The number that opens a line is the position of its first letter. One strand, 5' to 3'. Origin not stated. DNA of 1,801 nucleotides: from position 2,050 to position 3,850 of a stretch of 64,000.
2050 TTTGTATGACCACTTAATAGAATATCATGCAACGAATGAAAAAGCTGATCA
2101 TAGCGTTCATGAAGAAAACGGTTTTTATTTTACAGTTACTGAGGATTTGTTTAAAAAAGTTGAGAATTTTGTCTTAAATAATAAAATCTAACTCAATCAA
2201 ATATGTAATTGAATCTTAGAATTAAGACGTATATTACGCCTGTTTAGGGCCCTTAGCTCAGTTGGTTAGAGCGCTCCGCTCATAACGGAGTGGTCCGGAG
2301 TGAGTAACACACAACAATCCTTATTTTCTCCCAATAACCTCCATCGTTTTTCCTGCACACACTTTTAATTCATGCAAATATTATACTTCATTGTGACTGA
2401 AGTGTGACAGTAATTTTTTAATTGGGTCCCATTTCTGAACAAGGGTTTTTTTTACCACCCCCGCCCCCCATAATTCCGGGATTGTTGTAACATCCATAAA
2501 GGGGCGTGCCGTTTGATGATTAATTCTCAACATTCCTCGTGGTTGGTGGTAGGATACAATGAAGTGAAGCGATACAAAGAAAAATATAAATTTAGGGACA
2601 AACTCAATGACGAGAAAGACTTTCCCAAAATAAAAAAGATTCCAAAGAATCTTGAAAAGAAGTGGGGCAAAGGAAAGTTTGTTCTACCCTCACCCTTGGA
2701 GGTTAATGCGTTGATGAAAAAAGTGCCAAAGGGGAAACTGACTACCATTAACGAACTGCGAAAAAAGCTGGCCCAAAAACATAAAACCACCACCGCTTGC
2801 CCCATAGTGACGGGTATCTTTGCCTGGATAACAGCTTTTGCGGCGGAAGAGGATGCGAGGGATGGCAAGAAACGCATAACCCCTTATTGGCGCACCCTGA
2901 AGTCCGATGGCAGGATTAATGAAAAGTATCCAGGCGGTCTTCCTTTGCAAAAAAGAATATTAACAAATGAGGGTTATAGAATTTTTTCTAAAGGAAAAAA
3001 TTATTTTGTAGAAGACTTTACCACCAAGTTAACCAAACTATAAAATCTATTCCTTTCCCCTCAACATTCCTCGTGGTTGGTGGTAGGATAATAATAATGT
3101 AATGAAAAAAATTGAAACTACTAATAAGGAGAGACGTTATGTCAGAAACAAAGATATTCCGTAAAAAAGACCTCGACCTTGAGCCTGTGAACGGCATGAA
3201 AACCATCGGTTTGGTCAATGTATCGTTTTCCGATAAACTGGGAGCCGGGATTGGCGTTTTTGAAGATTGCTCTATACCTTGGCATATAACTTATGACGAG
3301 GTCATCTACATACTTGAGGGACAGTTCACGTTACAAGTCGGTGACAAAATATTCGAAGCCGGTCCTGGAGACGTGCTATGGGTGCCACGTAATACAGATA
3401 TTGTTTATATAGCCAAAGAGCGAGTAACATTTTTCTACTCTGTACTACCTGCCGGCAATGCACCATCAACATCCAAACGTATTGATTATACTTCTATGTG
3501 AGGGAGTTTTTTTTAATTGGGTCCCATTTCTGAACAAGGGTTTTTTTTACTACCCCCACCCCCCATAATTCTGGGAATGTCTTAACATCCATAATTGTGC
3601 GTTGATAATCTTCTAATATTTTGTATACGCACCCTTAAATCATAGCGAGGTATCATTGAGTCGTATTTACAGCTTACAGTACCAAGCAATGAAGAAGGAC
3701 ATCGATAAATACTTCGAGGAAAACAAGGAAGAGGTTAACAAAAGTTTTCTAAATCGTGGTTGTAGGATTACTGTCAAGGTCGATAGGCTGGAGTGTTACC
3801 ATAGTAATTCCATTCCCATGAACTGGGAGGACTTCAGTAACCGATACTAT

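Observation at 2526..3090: Conserved 31-nt promoter-like 'B' element with a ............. spacer, found inside and outside the island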

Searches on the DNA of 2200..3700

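Call 57: search_rna_families(source=window, start=2200, end=3700, threshold=evalue, max_evalue=1)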
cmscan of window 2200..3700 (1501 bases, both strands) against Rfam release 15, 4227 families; matches with E-value up to 1: 3.
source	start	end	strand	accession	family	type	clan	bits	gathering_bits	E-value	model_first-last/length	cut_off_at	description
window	2252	2300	+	RF00005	tRNA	Gene; tRNA;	CL00001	24.8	29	0.02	6-65/71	no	tRNA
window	2603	2659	+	RF02098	DGCR5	Gene; lncRNA;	-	21.1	50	0.47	1-49/49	no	DiGeorge syndrome critical region gene 5 conserved region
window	2917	3004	-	RF01384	InvR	Gene;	-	21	60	0.38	1-91/91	no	Invasion gene-associated RNA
